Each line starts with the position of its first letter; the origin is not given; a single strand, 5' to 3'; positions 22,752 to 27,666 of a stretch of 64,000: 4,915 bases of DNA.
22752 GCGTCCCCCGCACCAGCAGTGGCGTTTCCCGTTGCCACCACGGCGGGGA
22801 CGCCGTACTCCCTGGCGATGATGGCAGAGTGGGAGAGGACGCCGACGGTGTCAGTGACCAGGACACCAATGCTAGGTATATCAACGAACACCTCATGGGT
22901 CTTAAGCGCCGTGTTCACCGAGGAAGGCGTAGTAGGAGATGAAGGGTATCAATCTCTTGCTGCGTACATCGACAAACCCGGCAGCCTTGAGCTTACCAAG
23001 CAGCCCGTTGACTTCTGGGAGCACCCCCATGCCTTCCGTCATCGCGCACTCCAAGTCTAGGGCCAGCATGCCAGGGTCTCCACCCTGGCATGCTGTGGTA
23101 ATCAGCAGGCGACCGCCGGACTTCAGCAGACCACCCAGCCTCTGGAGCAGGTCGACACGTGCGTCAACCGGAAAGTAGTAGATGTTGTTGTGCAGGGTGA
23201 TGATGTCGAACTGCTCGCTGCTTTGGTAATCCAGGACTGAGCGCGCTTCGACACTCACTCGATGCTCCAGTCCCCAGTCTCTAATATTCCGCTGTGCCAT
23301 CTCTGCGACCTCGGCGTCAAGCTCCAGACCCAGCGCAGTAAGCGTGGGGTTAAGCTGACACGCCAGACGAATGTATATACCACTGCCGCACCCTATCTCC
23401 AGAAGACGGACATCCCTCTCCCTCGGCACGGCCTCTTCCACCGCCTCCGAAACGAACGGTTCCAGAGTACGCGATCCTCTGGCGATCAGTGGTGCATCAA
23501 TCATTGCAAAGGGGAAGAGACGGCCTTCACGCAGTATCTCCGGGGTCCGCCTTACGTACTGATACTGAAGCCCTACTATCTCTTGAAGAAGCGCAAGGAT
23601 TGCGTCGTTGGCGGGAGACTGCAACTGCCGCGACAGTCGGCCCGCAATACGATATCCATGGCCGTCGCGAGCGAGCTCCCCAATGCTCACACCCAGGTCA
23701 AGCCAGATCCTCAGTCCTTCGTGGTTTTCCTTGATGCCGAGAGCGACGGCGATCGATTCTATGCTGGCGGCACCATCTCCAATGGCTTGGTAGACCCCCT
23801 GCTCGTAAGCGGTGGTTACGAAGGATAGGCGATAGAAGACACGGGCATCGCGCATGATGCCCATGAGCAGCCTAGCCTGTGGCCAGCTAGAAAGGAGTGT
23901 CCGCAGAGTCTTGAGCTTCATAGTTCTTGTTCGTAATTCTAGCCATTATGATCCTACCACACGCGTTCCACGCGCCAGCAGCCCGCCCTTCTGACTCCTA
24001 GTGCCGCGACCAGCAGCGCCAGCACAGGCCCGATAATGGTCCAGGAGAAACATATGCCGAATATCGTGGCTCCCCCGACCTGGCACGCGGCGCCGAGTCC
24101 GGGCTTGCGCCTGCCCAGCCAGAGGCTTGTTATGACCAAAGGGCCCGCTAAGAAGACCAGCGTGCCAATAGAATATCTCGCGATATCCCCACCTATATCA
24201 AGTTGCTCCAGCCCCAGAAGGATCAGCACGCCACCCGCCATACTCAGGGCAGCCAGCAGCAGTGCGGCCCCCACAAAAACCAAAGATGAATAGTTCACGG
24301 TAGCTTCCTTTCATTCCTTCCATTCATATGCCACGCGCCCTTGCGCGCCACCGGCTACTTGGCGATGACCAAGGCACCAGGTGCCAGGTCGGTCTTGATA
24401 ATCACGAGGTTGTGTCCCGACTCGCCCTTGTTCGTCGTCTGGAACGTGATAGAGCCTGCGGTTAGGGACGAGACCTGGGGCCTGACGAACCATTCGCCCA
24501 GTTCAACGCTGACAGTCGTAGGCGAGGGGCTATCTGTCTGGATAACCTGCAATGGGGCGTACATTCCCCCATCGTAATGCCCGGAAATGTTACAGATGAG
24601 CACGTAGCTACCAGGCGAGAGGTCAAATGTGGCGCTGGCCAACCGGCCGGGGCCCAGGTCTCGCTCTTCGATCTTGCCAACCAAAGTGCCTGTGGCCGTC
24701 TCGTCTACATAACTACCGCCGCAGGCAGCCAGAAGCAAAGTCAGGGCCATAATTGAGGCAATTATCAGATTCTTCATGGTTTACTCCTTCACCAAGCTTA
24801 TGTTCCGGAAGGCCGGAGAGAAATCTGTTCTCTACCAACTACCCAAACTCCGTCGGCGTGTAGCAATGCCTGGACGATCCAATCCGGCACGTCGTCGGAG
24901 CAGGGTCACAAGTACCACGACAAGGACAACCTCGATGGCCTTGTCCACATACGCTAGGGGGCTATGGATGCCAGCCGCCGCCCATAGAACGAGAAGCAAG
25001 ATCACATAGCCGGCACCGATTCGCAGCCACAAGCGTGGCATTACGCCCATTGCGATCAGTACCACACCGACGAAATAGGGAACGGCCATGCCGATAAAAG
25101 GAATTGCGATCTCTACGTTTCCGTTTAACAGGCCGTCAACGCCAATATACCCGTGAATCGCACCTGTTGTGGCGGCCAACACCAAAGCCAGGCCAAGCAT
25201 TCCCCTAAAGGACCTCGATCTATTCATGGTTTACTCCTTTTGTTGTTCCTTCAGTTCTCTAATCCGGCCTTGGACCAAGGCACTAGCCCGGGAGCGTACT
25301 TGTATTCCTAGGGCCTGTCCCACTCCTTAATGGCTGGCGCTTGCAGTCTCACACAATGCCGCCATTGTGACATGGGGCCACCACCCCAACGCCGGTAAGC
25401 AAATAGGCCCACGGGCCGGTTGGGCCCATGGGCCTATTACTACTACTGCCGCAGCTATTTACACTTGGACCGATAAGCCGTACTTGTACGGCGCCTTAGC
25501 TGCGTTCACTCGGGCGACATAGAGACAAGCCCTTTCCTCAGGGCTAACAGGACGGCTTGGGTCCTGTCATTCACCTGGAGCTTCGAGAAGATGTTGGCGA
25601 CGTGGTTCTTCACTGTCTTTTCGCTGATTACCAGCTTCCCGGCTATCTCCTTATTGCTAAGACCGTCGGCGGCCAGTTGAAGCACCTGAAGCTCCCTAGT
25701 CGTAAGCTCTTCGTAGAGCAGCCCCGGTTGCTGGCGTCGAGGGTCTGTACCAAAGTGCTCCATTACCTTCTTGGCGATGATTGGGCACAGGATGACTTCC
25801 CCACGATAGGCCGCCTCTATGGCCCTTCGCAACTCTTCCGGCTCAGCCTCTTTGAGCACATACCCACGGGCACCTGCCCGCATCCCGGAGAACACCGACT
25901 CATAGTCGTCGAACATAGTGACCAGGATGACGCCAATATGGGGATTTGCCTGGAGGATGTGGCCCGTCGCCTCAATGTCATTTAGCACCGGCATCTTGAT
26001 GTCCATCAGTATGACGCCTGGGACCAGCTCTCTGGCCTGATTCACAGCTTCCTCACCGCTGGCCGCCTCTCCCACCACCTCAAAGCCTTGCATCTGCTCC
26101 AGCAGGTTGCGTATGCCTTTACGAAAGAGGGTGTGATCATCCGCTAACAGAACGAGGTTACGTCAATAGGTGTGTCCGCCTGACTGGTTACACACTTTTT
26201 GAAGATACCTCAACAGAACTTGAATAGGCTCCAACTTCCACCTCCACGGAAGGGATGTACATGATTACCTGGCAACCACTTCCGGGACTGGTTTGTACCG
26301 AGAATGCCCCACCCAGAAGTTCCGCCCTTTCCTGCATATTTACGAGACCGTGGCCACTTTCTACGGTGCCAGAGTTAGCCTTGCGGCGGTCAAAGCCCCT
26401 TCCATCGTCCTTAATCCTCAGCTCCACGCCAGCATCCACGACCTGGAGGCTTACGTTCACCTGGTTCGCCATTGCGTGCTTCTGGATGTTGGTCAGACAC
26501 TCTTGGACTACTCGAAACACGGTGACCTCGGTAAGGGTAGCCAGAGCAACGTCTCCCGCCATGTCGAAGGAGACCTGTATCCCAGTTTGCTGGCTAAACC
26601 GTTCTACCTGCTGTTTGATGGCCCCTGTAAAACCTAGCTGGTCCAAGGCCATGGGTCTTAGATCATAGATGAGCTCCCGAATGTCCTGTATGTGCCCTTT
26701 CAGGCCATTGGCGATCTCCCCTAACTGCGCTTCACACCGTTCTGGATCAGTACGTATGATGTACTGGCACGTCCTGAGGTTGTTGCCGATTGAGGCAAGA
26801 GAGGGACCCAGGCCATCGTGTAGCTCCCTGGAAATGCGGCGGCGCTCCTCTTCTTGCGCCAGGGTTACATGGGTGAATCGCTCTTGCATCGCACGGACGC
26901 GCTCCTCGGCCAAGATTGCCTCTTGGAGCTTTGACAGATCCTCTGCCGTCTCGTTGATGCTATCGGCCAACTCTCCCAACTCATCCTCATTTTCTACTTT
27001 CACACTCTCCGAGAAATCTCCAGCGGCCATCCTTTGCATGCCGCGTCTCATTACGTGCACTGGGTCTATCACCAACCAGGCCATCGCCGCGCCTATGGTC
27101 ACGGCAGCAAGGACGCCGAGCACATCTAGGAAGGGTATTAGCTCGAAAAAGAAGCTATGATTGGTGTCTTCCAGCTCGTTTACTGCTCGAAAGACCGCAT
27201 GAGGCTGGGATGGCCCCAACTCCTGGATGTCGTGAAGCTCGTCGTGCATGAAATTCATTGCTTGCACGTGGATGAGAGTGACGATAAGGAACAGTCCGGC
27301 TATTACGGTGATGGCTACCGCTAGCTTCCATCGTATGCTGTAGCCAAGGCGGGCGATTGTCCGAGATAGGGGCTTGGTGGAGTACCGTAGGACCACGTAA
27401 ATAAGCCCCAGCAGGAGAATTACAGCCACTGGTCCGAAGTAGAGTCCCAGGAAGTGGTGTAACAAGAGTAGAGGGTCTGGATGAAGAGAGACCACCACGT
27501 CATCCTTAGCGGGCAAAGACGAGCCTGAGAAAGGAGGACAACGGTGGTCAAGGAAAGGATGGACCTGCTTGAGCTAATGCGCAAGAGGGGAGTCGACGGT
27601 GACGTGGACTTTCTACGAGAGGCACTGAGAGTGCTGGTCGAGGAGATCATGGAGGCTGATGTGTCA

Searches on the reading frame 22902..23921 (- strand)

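Call 53: search_protein_families(library=pfam, proteins=[window:22902-23921:-], max_evalue=0.00001)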
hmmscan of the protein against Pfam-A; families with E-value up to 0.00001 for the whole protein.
window:22902-23921:- (339 aa): 6 families
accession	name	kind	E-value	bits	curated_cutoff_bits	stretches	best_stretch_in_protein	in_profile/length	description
PF08242.18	Methyltransf_12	-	8.2e-13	49.4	30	1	174-272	1-98/98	Methyltransferase domain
PF13649.12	Methyltransf_25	-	8.3e-12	46.1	27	1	174-270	2-97/97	Methyltransferase domain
PF13847.12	Methyltransf_31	-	1.6e-10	41.3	27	1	169-278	3-113/145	Methyltransferase domain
PF13489.12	Methyltransf_23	-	2.9e-10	40.5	27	1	155-317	7-160/164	Methyltransferase domain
PF08241.18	Methyltransf_11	-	3.5e-09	37.6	21.2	1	174-274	1-95/95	Methyltransferase domain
PF01739.24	CheR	-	2.7e-07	30.7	27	0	218-274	116-173/195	CheR methyltransferase, SAM binding domain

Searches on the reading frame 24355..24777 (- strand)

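Call 53: search_protein_families(library=pfam, proteins=[window:24355-24777:-], max_evalue=0.00001)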
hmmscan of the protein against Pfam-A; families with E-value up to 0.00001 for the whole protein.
window:24355-24777:- (140 aa): 1 family
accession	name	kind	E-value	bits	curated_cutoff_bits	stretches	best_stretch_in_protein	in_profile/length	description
PF06525.17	SoxE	-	5.9e-06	26.3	21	0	49-80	108-140/149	Sulfocyanin (SoxE) domain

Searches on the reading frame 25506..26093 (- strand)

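Call 53: search_protein_families(library=pfam, proteins=[window:25506-26093:-], max_evalue=0.00001)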
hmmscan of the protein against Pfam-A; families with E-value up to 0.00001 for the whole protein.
window:25506-26093:- (195 aa): 3 families
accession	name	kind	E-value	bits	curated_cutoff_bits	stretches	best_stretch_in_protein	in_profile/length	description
PF00196.25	GerE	-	3.5e-23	81.4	23.5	1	129-184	2-57/57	Bacterial regulatory proteins, luxR family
PF00072.30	Response_reg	-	2.7e-18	66.6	30.2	1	2-93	21-111/111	Response regulator receiver domain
PF08281.18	Sigma70_r4_2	-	2.7e-07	30.6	25.7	1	128-168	9-50/54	Sigma-70, region 4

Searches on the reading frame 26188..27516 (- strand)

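Call 53: search_protein_families(library=pfam, proteins=[window:26188-27516:-], max_evalue=0.00001)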
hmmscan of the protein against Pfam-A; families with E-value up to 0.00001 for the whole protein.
window:26188-27516:- (442 aa): 3 families
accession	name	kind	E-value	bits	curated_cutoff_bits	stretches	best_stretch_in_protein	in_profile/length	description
PF07730.19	HisKA_3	-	1.6e-17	64.2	24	1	224-291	1-68/68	Histidine kinase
PF02518.31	HATPase_c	-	1.2e-13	51.9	26.4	1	331-423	4-109/111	Histidine kinase-, DNA gyrase B-, and HSP90-like ATPase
PF00672.30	HAMP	-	3e-12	47.1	25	1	145-195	2-52/53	HAMP domain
